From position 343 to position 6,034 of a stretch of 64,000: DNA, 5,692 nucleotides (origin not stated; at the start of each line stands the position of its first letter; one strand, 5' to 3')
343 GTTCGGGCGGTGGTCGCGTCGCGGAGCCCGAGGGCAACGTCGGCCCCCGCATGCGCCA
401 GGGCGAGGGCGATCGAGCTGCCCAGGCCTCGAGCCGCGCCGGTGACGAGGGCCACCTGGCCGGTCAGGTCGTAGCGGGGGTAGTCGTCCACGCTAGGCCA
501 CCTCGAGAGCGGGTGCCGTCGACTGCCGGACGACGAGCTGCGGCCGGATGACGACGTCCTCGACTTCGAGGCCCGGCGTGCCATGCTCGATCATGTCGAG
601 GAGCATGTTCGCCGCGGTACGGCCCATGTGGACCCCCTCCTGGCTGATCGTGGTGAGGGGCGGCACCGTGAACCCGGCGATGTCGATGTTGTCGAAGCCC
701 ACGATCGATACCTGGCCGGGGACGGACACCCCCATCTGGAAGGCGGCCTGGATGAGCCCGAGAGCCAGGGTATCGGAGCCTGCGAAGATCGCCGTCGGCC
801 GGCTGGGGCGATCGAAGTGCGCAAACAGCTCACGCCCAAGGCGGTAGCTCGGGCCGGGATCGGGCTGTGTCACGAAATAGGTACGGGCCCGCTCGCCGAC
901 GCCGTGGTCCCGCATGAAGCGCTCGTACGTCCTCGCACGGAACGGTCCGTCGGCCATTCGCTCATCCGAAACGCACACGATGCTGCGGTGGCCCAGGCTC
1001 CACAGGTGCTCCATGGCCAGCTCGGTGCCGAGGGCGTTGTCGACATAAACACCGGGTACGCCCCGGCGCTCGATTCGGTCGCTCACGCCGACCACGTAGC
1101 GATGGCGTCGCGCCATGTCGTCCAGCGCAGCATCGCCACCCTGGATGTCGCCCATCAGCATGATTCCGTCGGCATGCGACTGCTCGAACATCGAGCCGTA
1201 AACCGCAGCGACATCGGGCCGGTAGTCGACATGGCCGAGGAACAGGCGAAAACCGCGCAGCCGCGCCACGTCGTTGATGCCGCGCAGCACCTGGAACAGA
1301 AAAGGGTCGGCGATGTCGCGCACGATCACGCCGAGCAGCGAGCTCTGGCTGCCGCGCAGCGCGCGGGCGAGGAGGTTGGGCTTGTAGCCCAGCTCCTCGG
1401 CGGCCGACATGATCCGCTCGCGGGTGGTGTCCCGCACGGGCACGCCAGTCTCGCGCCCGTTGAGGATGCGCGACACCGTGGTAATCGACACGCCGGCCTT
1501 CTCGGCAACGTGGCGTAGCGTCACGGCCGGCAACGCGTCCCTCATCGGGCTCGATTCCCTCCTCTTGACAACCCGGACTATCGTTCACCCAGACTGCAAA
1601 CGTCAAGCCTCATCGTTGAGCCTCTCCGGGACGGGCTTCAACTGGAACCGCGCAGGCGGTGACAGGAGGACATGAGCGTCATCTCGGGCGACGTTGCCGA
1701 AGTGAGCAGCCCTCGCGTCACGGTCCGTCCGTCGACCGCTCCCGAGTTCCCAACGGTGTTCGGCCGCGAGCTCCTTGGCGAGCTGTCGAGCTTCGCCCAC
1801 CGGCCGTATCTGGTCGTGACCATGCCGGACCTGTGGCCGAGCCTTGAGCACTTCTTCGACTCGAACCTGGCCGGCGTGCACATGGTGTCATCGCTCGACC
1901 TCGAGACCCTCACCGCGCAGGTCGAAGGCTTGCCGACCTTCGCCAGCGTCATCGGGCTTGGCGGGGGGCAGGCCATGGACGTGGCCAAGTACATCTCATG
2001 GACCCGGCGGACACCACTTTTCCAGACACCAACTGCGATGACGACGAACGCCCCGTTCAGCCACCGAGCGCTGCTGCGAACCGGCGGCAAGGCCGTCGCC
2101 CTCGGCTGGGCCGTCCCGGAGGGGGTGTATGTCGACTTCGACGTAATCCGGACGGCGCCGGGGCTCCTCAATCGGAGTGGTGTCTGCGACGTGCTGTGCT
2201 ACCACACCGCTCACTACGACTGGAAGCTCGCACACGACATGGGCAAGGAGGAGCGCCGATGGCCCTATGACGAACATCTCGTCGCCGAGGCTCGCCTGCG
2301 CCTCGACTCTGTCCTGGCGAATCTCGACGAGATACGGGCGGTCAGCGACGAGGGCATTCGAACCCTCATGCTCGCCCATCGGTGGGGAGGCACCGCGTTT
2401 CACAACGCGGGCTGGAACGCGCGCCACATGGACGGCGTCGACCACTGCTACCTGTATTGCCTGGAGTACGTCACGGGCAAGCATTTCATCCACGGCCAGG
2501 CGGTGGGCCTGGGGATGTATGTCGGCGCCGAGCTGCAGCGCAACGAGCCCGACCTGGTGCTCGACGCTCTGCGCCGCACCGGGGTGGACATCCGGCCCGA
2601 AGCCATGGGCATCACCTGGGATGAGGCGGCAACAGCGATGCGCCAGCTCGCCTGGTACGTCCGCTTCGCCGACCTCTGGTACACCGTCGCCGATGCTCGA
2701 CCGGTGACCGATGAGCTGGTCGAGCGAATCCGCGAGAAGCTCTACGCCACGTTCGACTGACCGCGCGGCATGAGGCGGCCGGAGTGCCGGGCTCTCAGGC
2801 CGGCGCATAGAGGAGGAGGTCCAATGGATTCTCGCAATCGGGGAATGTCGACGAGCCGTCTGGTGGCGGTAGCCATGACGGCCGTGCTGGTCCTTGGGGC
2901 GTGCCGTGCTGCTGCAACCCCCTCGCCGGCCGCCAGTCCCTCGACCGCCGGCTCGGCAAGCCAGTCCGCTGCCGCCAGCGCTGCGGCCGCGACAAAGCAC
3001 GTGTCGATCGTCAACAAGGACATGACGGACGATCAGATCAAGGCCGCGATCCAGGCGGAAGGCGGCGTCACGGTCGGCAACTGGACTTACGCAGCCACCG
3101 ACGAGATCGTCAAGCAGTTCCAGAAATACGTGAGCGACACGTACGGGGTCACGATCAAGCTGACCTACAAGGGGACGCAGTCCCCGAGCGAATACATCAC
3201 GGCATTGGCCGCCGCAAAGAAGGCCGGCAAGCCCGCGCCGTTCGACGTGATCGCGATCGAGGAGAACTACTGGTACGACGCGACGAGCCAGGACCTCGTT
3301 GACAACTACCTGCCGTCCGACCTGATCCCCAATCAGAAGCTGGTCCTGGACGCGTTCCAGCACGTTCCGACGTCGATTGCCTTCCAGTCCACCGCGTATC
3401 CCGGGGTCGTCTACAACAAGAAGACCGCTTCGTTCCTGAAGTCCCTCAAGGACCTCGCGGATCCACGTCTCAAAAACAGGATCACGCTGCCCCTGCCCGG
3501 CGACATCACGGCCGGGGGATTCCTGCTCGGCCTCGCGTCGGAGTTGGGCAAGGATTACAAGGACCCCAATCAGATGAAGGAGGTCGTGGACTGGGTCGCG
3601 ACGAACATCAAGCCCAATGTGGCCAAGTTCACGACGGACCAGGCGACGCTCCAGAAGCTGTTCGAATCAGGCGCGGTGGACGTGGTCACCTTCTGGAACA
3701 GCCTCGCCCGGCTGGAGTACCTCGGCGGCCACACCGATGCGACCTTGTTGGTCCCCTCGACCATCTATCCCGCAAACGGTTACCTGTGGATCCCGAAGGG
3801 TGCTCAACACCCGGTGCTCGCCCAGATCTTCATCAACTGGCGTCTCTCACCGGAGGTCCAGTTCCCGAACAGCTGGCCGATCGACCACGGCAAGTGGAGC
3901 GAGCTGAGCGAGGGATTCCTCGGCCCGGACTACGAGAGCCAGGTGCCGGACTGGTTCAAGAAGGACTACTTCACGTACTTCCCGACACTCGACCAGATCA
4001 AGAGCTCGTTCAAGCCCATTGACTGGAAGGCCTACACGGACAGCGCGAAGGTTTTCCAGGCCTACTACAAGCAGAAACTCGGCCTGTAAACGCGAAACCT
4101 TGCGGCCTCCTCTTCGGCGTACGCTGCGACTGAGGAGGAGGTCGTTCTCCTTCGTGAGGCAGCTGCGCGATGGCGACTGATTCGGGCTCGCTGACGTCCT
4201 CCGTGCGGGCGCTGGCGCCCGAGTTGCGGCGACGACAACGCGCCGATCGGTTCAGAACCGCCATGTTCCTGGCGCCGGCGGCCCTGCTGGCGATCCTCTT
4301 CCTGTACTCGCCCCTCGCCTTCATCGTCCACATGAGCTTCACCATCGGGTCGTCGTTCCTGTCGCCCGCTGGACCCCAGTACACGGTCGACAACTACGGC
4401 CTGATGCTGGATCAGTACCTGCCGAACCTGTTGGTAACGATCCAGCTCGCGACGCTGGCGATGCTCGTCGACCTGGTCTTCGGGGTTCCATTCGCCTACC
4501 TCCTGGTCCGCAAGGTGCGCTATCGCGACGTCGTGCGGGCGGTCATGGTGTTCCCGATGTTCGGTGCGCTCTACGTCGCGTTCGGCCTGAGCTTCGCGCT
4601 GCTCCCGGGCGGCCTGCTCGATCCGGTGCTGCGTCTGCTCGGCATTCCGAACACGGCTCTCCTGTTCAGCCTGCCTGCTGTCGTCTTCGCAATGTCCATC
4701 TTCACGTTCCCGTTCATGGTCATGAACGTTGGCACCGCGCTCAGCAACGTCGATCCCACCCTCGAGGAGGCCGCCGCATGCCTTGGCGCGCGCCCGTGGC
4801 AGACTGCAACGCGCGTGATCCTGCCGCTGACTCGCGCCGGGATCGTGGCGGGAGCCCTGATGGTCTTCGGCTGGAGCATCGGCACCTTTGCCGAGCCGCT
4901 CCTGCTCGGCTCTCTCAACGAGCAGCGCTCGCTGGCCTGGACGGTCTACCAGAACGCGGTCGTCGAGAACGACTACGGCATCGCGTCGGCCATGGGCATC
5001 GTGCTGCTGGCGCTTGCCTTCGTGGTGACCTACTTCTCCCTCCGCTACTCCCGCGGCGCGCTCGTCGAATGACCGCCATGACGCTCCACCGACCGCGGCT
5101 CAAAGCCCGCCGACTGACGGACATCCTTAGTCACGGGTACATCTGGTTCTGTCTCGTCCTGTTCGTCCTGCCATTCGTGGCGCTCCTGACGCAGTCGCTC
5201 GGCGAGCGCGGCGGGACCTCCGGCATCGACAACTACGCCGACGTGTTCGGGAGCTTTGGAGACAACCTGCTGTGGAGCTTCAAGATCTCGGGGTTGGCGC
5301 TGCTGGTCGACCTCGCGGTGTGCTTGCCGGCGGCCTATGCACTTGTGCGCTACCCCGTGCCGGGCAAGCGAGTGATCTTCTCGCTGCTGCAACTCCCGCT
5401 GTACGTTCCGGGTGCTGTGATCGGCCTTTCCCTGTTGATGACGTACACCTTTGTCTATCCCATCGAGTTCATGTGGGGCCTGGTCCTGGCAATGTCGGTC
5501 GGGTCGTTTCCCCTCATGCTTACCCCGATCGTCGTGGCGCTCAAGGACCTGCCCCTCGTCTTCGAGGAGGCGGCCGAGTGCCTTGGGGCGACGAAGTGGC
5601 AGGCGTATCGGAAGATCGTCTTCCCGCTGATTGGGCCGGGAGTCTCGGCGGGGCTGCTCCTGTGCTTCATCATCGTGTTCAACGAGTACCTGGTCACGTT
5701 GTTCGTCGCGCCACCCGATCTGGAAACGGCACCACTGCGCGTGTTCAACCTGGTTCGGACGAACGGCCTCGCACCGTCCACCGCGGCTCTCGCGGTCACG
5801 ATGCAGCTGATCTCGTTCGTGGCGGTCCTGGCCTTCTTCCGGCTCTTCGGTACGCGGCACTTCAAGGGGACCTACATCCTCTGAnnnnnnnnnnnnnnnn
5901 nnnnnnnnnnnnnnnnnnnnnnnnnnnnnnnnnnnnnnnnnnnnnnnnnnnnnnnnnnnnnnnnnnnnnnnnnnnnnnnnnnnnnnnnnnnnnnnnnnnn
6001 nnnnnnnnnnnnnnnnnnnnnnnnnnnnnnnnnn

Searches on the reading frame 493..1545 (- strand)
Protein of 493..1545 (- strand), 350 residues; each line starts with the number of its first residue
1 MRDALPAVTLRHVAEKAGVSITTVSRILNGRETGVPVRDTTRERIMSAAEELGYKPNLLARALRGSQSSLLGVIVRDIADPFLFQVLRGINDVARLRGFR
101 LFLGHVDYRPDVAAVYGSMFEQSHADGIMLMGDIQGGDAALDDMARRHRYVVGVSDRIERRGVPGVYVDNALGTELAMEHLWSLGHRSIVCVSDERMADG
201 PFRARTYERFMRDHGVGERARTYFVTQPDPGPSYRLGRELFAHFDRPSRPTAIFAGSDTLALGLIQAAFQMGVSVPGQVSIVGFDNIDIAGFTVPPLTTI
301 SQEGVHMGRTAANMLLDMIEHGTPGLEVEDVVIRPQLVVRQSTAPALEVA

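Call 78: search_protein_families(library=pfam, proteins=[window:493-1545:-], max_evalue=0.00001)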
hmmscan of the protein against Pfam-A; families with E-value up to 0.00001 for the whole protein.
window:493-1545:- (350 aa): 3 families
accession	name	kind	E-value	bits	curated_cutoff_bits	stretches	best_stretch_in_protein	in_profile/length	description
PF13377.12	Peripla_BP_3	-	1.7e-36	126.3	26.5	1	179-343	2-167/167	Periplasmic binding protein-like domain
PF00532.27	Peripla_BP_1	-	5.7e-24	85.5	22.2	1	71-324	4-266/281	Periplasmic binding proteins and sugar binding domain of LacI family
PF00356.27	LacI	-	2.3e-16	59.7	27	1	9-57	1-46/46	Bacterial regulatory proteins, lacI family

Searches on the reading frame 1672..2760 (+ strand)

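Call 78: search_protein_families(library=pfam, proteins=[window:1672-2760:+], max_evalue=0.00001)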
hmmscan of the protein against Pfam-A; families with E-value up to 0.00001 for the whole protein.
window:1672-2760:+ (362 aa): 1 family
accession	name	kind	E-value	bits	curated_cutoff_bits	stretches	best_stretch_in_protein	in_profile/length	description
PF13685.12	Fe-ADH_2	-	1.3e-13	51.6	28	1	71-163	54-149/149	Iron-containing alcohol dehydrogenase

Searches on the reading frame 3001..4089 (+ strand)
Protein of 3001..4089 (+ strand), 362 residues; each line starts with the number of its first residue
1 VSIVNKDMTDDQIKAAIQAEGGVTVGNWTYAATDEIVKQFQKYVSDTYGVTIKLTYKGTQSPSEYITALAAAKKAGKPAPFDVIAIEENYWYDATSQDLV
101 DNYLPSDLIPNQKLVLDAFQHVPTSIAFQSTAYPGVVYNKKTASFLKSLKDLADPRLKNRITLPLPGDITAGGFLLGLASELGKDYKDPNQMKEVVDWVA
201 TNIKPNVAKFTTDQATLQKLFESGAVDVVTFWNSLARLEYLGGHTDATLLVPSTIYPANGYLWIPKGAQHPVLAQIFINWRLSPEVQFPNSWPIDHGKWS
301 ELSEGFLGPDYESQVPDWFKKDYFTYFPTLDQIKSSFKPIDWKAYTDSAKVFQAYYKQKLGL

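Call 78: search_protein_families(library=pfam, proteins=[window:3001-4089:+], max_evalue=0.00001)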
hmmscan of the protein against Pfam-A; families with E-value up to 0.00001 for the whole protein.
window:3001-4089:+ (362 aa): 2 families
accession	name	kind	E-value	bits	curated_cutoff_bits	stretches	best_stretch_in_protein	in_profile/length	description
PF01547.30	SBP_bac_1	-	4.2e-15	57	26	1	37-287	7-306/307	Bacterial extracellular solute-binding protein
PF13531.11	SBP_bac_11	-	3.1e-12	47.2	25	1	25-287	5-218/227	Bacterial extracellular solute-binding protein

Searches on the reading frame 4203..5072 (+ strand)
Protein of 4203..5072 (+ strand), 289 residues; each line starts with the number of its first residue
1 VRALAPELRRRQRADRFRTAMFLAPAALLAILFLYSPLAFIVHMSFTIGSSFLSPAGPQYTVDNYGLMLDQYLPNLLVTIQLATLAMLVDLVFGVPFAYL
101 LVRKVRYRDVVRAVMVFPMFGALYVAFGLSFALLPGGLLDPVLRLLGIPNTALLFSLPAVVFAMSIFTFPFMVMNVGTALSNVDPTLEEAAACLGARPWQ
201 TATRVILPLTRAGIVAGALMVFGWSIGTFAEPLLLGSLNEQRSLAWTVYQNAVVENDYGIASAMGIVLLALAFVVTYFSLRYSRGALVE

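Call 78: search_protein_families(library=pfam, proteins=[window:4203-5072:+], max_evalue=0.00001)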
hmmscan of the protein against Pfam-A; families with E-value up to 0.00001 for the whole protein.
window:4203-5072:+ (289 aa): 1 family
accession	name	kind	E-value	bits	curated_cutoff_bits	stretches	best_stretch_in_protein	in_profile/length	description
PF00528.27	BPD_transp_1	-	4.2e-14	53.1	26.4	1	92-278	3-174/184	Binding-protein-dependent transport system inner membrane component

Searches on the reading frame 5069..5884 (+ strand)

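Call 78: search_protein_families(library=pfam, proteins=[window:5069-5884:+], max_evalue=0.00001)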
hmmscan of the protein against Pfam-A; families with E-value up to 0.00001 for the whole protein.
window:5069-5884:+ (271 aa): 1 family
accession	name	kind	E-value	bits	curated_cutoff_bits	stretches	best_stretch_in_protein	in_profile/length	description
PF00528.27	BPD_transp_1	-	5.3e-16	59.3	26.4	1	91-255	9-174/184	Binding-protein-dependent transport system inner membrane component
